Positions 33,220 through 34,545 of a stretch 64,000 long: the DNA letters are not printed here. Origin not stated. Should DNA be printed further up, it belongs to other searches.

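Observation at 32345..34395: Tandem radical-SAM paralogs with the SPASM/twitch-type cysteine motif N-terminal to the CX3CX2C core, coupled to mnmG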

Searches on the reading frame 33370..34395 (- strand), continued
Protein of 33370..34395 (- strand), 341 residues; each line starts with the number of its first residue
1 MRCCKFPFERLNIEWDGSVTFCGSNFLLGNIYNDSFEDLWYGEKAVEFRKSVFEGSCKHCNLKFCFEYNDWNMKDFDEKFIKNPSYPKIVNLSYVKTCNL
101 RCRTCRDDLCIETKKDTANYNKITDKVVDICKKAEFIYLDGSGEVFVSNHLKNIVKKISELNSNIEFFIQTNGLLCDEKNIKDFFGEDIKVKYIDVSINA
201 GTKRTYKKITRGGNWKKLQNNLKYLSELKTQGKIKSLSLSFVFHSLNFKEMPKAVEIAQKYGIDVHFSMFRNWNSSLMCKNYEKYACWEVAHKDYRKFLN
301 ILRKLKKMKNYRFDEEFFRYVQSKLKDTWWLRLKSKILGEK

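Call 42: find_homologous_proteins(query=A2, max_evalue=1e-10)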
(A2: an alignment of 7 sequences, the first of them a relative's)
Query A2 (7 sequences) (330 aa, profile of the alignment): 1860 proteins with E <= 1e-10 among 8000 candidates; the best 120 are listed.
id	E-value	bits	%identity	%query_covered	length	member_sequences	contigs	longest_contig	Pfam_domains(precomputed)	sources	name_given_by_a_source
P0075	8.0e-151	520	43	99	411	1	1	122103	PF04055.28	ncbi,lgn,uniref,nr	ncbi:radical SAM/SPASM domain-containing protein [Methylosinus sp. Sm6]|uniref:radical SAM/SPASM dom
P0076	5.8e-149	514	44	98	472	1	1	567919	PF13186.12,PF04055.28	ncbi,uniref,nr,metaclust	ncbi:SPASM domain-containing protein [Tropicimonas marinistellae]|uniref:SPASM domain-containing pro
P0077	1.1e-145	503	98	100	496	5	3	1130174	PF13186.12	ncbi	-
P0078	2.3e-145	502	96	100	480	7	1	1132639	PF13186.12,PF04055.28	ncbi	-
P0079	8.5e-143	493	35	99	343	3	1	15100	PF13186.12,PF04055.28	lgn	-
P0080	1.4e-142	493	89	100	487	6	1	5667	PF13186.12,PF04055.28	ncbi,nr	ncbi:MAG: SPASM domain-containing protein [Ruegeria sp.]|nr:SPASM domain-containing protein [Ruegeri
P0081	7.4e-142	490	46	99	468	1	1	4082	PF13186.12,PF04055.28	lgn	-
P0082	2.5e-141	489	43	96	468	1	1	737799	PF13186.12,PF04055.28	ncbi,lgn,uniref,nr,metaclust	ncbi:SPASM domain-containing protein [Roseospirillum parvum]|uniref:4Fe-4S single cluster domain-con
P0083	6.4e-141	487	43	99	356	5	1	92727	PF04055.28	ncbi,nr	ncbi:hypothetical protein A8B73_05380 [Methylosinus sp. 3S-1]|nr:hypothetical protein A8B73_05380 [M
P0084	1.9e-140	486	46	98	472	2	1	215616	PF13186.12,PF04055.28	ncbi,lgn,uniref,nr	ncbi:radical SAM protein [Tropicimonas sediminicola]|uniref:Iron-sulfur cluster-binding domain-conta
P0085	6.2e-140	484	84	100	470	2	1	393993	PF13186.12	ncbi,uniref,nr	ncbi:hypothetical protein RUE5091_01311 [Ruegeria denitrificans]|uniref:4Fe4S-binding SPASM domain-c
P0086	8.2e-139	480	46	95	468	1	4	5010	PF13186.12,PF04055.28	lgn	-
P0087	1.4e-135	470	46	99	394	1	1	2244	PF04055.28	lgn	-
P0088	2.7e-135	469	50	98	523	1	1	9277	PF13186.12,PF04055.28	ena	-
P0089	2.8e-135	469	73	100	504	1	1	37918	PF04055.28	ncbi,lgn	-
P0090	4.7e-135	468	48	98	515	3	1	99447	PF13186.12,PF04055.28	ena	-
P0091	9.2e-135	467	42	100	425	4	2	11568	PF04055.28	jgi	-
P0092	1.2e-134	467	73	100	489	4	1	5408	PF13186.12,PF04055.28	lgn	-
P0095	6.6e-134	464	75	100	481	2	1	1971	PF04055.28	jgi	jgi:molybdenum cofactor biosynthesis enzyme MoaA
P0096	1.3e-133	463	43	99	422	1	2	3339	PF04055.28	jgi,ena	jgi:organic radical activating enzyme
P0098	4.7e-133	461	48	98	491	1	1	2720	PF13186.12,PF04055.28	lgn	-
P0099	7.0e-133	461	75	100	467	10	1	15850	PF04055.28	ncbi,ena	-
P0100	8.6e-133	461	42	99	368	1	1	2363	PF04055.28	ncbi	ncbi:MAG TPA: radical SAM protein, partial [Methylovirgula sp.]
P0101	1.2e-132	460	75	100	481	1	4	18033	PF04055.28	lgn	-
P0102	1.2e-132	460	46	99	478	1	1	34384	PF13186.12,PF04055.28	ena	-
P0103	1.3e-132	460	42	99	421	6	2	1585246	PF04055.28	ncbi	-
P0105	2.0e-132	459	73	100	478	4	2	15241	PF13186.12,PF04055.28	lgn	-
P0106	2.1e-132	459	44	96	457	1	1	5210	PF13186.12,PF04055.28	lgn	-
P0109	2.9e-132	459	48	98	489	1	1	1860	PF13186.12,PF04055.28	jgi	jgi:pyruvate-formate lyase-activating enzyme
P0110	3.8e-132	458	74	100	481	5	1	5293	PF04055.28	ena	-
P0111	3.8e-132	458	42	99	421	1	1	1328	PF04055.28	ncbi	-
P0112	4.1e-132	458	43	99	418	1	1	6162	PF04055.28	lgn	-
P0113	5.1e-132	458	42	99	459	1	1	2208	PF04055.28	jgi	jgi:molybdenum cofactor biosynthesis enzyme MoaA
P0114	5.4e-132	458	73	100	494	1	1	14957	PF04055.28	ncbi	-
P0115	6.0e-132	458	47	100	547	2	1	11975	PF13186.12,PF04055.28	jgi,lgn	-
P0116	6.2e-132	458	45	96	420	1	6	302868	PF04055.28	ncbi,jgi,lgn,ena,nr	ncbi:MAG TPA: radical SAM protein [Methylovirgula sp.]|nr:radical SAM protein [Methylovirgula sp.]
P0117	7.7e-132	457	45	99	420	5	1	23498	PF04055.28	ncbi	-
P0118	7.8e-132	457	48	96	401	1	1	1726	PF13186.12,PF04055.28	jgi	jgi:MoaA/NifB/PqqE/SkfB family radical SAM enzyme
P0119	8.0e-132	457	43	99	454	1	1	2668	PF04055.28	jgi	-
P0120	1.0e-131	457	45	99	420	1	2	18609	PF04055.28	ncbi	-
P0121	1.0e-131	457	45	97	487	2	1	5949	PF13186.12,PF04055.28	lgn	-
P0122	1.2e-131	457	42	99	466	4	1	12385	PF04055.28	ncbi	-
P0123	1.5e-131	457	44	99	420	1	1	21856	PF04055.28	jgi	jgi:wyosine [tRNA(Phe)-imidazoG37] synthetase (radical SAM superfamily)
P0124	1.6e-131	456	45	99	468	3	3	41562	PF13186.12,PF04055.28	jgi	jgi:MoaA/NifB/PqqE/SkfB family radical SAM enzyme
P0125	1.7e-131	456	42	99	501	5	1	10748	PF13186.12,PF04055.28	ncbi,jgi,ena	jgi:MoaA/NifB/PqqE/SkfB family radical SAM enzyme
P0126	2.0e-131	456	45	100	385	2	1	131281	PF13186.12,PF04055.28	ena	-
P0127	2.2e-131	456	45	99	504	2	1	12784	PF13186.12,PF04055.28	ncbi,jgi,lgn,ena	jgi:MoaA/NifB/PqqE/SkfB family radical SAM enzyme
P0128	2.5e-131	456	44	99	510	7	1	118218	PF13186.12,PF04055.28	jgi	jgi:wyosine [tRNA(Phe)-imidazoG37] synthetase (radical SAM superfamily)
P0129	2.8e-131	456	45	99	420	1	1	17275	PF04055.28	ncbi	-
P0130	3.0e-131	456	42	99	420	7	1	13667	PF04055.28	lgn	-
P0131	3.2e-131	455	74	100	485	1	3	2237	PF04055.28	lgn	-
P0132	5.8e-131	455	42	99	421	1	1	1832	PF04055.28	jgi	jgi:sulfatase maturation enzyme AslB (radical SAM superfamily)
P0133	7.9e-131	454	44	99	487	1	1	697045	PF13186.12,PF04055.28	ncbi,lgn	-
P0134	8.4e-131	454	49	96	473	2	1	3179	PF13186.12,PF04055.28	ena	-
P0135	1.0e-130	454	42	99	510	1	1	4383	PF13186.12,PF04055.28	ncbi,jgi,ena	jgi:MoaA/NifB/PqqE/SkfB family radical SAM enzyme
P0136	1.1e-130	454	45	99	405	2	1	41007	PF04055.28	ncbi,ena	-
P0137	1.2e-130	454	42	99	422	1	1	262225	PF04055.28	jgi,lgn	jgi:hypothetical protein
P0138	1.4e-130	453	45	99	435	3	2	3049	PF04055.28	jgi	jgi:molybdenum cofactor biosynthesis enzyme MoaA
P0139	1.5e-130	453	44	99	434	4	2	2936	PF04055.28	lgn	-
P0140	1.5e-130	453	43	99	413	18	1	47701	PF04055.28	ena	-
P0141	1.7e-130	453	72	100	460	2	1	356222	PF04055.28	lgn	-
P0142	1.8e-130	453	45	99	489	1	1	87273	PF13186.12,PF04055.28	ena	-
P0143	1.9e-130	453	50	98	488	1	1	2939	PF13186.12,PF04055.28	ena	-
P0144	2.3e-130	453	42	99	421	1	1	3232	PF04055.28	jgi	jgi:pyruvate-formate lyase-activating enzyme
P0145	2.4e-130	453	42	99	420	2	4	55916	PF04055.28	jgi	-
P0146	2.6e-130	452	47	98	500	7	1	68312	PF13186.12,PF04055.28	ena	-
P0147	3.0e-130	452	48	98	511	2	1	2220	PF13186.12,PF04055.28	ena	-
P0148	3.1e-130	452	49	98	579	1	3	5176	PF13186.12,PF04055.28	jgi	jgi:MoaA/NifB/PqqE/SkfB family radical SAM enzyme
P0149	3.1e-130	452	47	95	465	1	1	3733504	PF13186.12,PF04055.28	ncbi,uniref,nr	ncbi:Iron-sulfur cluster-binding domain-containing protein [Rhodovulum sp. ES.010]|uniref:radical SA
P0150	3.1e-130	452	42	99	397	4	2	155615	PF13186.12,PF04055.28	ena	-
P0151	3.1e-130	452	43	99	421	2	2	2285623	PF04055.28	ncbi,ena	-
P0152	3.3e-130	452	45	99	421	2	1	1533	PF04055.28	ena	-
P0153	3.3e-130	452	44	99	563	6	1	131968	PF13186.12,PF04055.28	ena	-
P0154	4.2e-130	452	43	99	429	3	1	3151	PF04055.28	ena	-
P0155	4.5e-130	452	43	99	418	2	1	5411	PF04055.28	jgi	jgi:pyruvate-formate lyase-activating enzyme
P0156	4.9e-130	452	43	99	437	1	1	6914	PF04055.28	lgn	-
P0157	5.3e-130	451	44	99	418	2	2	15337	PF04055.28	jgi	jgi:pyruvate-formate lyase-activating enzyme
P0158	5.6e-130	451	47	95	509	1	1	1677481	PF13186.12,PF04055.28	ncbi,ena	-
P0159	6.2e-130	451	47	98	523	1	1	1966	PF13186.12,PF04055.28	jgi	jgi:pyruvate-formate lyase-activating enzyme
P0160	7.8e-130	451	51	98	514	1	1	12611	PF13186.12,PF04055.28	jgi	jgi:MoaA/NifB/PqqE/SkfB family radical SAM enzyme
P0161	7.9e-130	451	75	100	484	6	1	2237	PF04055.28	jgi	-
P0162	8.1e-130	451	45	100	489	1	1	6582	PF13186.12,PF04055.28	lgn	-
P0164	1.2e-129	450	43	99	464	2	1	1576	PF13186.12,PF04055.28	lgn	-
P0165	1.3e-129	450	44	99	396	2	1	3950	PF04055.28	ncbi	-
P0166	1.6e-129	450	45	98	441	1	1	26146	PF13186.12,PF04055.28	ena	-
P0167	2.0e-129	450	48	99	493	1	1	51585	PF13186.12,PF04055.28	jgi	jgi:pyruvate-formate lyase-activating enzyme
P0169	2.0e-129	450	46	100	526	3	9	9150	PF04055.28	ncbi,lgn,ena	-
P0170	2.1e-129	449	43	99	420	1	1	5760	PF04055.28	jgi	jgi:molybdenum cofactor biosynthesis enzyme MoaA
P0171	2.1e-129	449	48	98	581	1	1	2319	PF13186.12,PF04055.28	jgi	jgi:MoaA/NifB/PqqE/SkfB family radical SAM enzyme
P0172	2.5e-129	449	44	98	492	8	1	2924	PF13186.12,PF04055.28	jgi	jgi:pyruvate-formate lyase-activating enzyme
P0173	2.6e-129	449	42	98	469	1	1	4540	PF13186.12,PF04055.28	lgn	-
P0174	2.7e-129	449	45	98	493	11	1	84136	PF13186.12,PF04055.28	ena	-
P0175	2.8e-129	449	44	99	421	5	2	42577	PF04055.28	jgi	jgi:hypothetical protein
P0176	3.0e-129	449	48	95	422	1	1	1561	PF13186.12,PF04055.28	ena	-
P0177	3.0e-129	449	42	99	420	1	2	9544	PF04055.28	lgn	-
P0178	3.8e-129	449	46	98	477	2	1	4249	PF13186.12,PF04055.28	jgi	jgi:pyruvate-formate lyase-activating enzyme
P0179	4.0e-129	449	43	100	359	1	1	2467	PF04055.28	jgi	-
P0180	4.0e-129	449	39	95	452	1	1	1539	PF13186.12,PF04055.28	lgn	-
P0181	4.1e-129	449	42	100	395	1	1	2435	PF04055.28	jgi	jgi:organic radical activating enzyme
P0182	4.4e-129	448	51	98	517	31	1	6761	PF13186.12,PF04055.28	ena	-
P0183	4.6e-129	448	46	98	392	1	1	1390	PF13186.12,PF04055.28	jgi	jgi:MoaA/NifB/PqqE/SkfB family radical SAM enzyme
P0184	4.6e-129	448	46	99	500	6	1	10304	PF13186.12,PF04055.28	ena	-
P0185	4.6e-129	448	46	96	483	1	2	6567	PF13186.12,PF04055.28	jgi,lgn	-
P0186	4.7e-129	448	44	95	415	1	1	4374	PF04055.28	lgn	-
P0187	5.1e-129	448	43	99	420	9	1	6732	PF04055.28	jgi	jgi:hypothetical protein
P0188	6.5e-129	448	47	100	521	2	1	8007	PF13186.12,PF04055.28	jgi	jgi:pyruvate-formate lyase-activating enzyme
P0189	7.5e-129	448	46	98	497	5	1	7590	PF13186.12,PF04055.28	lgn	-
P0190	7.7e-129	448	43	99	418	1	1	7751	PF04055.28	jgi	jgi:pyruvate-formate lyase-activating enzyme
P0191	8.5e-129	447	42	99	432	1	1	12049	PF04055.28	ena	-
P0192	9.4e-129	447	47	100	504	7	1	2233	PF13186.12,PF04055.28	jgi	-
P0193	1.0e-128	447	45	98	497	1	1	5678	PF13186.12,PF04055.28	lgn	-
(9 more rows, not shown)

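Call 43: search_protein_representatives(alignment_id=A1)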
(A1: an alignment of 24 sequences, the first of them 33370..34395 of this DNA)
Query: 24 sequences, 345 profile positions. Proteins with E-value up to 0.001 (for the whole library): 41147; up to 1e-10: 15939; up to 1e-30: 1708. The best 150 are listed.
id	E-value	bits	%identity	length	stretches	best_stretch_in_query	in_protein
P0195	3.2e-183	624.7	-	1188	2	3-331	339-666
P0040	1.6e-170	583.0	-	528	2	2-329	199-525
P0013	1.9e-149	513.7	-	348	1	2-345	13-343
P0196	2.9e-119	414.5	-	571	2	2-329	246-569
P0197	2.9e-119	414.5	-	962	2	2-315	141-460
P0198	1.6e-116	405.4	-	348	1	3-328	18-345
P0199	2.9e-112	391.4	-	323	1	12-329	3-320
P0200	2.3e-111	388.5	-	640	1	3-332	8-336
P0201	2.3e-111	388.5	-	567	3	4-329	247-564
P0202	6.6e-109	380.4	-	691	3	3-325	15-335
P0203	1.3e-106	372.8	-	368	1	2-329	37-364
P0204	8.6e-106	370.1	-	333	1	2-328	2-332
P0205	3.3e-105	368.2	-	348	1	2-338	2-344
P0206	1.6e-103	362.6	-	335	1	2-327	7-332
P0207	2.4e-101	355.5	-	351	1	3-330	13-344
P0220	2.2e-93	329.4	-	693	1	2-328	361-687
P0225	1.6e-92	326.5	-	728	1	3-333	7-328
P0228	7.3e-91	321.0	-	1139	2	2-333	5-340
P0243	4.2e-88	312.0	-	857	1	3-333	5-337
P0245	1.2e-87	310.4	-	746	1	5-333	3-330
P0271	7.4e-82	291.4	-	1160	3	3-330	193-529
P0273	1.3e-81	290.6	-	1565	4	3-314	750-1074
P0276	2.0e-81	290.0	-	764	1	1-329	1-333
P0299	3.5e-77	276.1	-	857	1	3-333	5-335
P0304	3.2e-76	272.9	-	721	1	3-331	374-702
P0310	3.4e-75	269.5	-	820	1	2-332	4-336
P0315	1.2e-73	264.4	-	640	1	2-331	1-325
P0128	5.4e-73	262.3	-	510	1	2-324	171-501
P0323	3.9e-72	259.5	-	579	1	58-338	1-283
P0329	6.8e-70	252.1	-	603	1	3-318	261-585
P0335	1.0e-68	248.2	-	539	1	5-309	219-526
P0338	2.2e-68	247.1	-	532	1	4-318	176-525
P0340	4.3e-68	246.2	-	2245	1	4-321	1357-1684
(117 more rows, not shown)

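Call 44: search_protein_families(library=pfam, proteins=[P0200, P0225, P0243, P0245, P0276, P0310, P0220, P0304, P0340, P0228], max_evalue=0.0001)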
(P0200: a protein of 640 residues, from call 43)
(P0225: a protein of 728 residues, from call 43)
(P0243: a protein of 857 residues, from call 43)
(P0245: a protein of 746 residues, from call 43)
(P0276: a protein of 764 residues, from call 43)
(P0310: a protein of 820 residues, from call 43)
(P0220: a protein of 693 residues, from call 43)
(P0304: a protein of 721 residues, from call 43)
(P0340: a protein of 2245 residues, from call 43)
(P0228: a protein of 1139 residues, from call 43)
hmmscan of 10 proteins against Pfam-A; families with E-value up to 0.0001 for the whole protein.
P0200 (640 aa): 5 families
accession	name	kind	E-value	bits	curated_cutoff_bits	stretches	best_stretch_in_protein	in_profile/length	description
PF13186.11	SPASM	-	6.3e-13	49.2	21.5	1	10-72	1-64/67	Iron-sulfur cluster-binding domain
PF13489.12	Methyltransf_23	-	2.3e-10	40.9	27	1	406-562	17-159/164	Methyltransferase domain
PF08241.18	Methyltransf_11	-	1.2e-07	32.7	21.2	1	427-506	11-94/95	Methyltransferase domain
PF08242.18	Methyltransf_12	-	7.1e-05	23.9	30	0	454-504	64-97/98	Methyltransferase domain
PF13649.12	Methyltransf_25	-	7.4e-05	23.8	27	0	451-503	39-97/97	Methyltransferase domain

P0225 (728 aa): 3 families
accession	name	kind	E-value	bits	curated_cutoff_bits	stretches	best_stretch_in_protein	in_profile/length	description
PF05050.19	Methyltransf_21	-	3.8e-17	63.4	22.7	1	548-705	1-172/173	Methyltransferase FkbM domain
PF13186.11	SPASM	-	1.6e-15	57.6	21.5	1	9-74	1-66/67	Iron-sulfur cluster-binding domain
PF04055.27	Radical_SAM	-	4.8e-09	37.1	29.5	1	103-261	7-165/166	Radical SAM superfamily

P0243 (857 aa): 4 families
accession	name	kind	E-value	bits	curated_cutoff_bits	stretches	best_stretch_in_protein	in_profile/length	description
PF13186.11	SPASM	-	3.6e-10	40.4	21.5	1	7-58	1-55/67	Iron-sulfur cluster-binding domain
PF13489.12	Methyltransf_23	-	5.8e-08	33.1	27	1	411-541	18-148/164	Methyltransferase domain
PF08241.18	Methyltransf_11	-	6.6e-08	33.5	21.2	1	466-510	50-94/95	Methyltransferase domain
PF04055.27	Radical_SAM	-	6.6e-08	33.3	29.5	1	109-267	7-165/166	Radical SAM superfamily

P0245 (746 aa): 2 families
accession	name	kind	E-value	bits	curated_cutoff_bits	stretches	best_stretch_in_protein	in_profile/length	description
PF13186.11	SPASM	-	5.2e-13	49.5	21.5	1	3-63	1-63/67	Iron-sulfur cluster-binding domain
PF04055.27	Radical_SAM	-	2.5e-10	41.2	29.5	1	102-262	6-165/166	Radical SAM superfamily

P0276 (764 aa): 3 families
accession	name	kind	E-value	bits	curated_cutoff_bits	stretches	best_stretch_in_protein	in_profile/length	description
PF04230.19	PS_pyruv_trans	-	1.6e-20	74.6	25.3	1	401-705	2-279/280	Polysaccharide pyruvyl transferase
PF13186.11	SPASM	-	8.6e-07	29.6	21.5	1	5-72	1-66/67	Iron-sulfur cluster-binding domain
PF04055.27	Radical_SAM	-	1.5e-05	25.7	29.5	1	109-265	7-162/166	Radical SAM superfamily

P0310 (820 aa): 5 families
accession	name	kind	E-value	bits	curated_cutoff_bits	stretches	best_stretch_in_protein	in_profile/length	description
PF13186.11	SPASM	-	1.3e-12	48.3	21.5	1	7-68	1-64/67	Iron-sulfur cluster-binding domain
PF08241.18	Methyltransf_11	-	3.2e-11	44.2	21.2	1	415-471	39-94/95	Methyltransferase domain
PF04055.27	Radical_SAM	-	3.4e-07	31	29.5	1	106-263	6-165/166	Radical SAM superfamily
PF08242.18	Methyltransf_12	-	2.2e-05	25.6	30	1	428-469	55-97/98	Methyltransferase domain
PF13649.12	Methyltransf_25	-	2.3e-05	25.4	27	1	416-468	43-97/97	Methyltransferase domain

P0220 (693 aa): 2 families
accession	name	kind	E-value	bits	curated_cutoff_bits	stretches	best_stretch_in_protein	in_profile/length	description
PF04055.27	Radical_SAM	-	4.6e-10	40.3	29.5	1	465-623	7-165/166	Radical SAM superfamily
PF13186.11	SPASM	-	1.4e-08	35.4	21.5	1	364-424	1-63/67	Iron-sulfur cluster-binding domain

P0304 (721 aa): 2 families
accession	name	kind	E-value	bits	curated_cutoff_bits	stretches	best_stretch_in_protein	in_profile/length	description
PF13186.11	SPASM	-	5.2e-13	49.5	21.5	1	376-436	1-63/67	Iron-sulfur cluster-binding domain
PF00534.26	Glycos_transf_1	-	5.6e-05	23.2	26.4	1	187-266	15-98/172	Glycosyl transferases group 1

P0340 (2245 aa): 9 families
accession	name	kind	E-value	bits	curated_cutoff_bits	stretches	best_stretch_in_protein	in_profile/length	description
PF13692.12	Glyco_trans_1_4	-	1.5e-27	97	27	1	1159-1295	2-142/142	Glycosyl transferases group 1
PF04055.27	Radical_SAM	-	1e-18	68.5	29.5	2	1952-2114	4-166/166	Radical SAM superfamily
PF00535.33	Glycos_transf_2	-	7e-17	62.3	23.3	1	706-820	1-117/168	Glycosyl transferase family 2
PF02310.24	B12-binding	-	2.9e-12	46.9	32.1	1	1798-1888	33-119/121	B12 binding domain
PF13641.12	Glyco_tranf_2_3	-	3.6e-12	47.2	27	1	703-916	1-212/230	Glycosyltransferase like family 2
PF00534.26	Glycos_transf_1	-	2.9e-09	37.1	26.4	1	1152-1308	9-171/172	Glycosyl transferases group 1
PF13186.11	SPASM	-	2.3e-07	31.4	21.5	1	1358-1422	1-66/67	Iron-sulfur cluster-binding domain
PF13469.12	Sulfotransfer_3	-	7.5e-06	26.8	27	1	14-208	2-212/216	Sulfotransferase family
PF13524.12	Glyco_trans_1_2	-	2.7e-05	24.6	25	1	1191-1315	12-134/144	Glycosyl transferase-like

P0228 (1139 aa): 9 families
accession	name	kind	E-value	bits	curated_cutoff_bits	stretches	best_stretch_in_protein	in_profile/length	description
PF00535.33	Glycos_transf_2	-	4.7e-29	101.9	23.3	1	504-660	1-156/168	Glycosyl transferase family 2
PF13692.12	Glyco_trans_1_4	-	8.5e-24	84.9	27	1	955-1091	2-142/142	Glycosyl transferases group 1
PF13641.12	Glyco_tranf_2_3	-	1.3e-17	65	27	1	503-718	3-219/230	Glycosyltransferase like family 2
PF00534.26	Glycos_transf_1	-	1.5e-10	41.3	26.4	1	948-1102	9-169/172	Glycosyl transferases group 1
PF04055.27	Radical_SAM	-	9.9e-09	36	29.5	1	112-271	7-165/166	Radical SAM superfamily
PF13712.12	Glyco_tranf_2_5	-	4.8e-07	30.1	27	1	557-734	32-209/210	Glycosyltransferase like family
PF13186.11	SPASM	-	1.1e-05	26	21.5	1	8-68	1-63/67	Iron-sulfur cluster-binding domain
PF13632.12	Glyco_trans_2_3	-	2.2e-05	24.8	27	1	581-717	1-128/198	Glycosyl transferase family group 2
PF13506.12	Glyco_transf_21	-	4e-05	23.6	21.7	1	568-702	20-146/174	Glycosyl transferase family 21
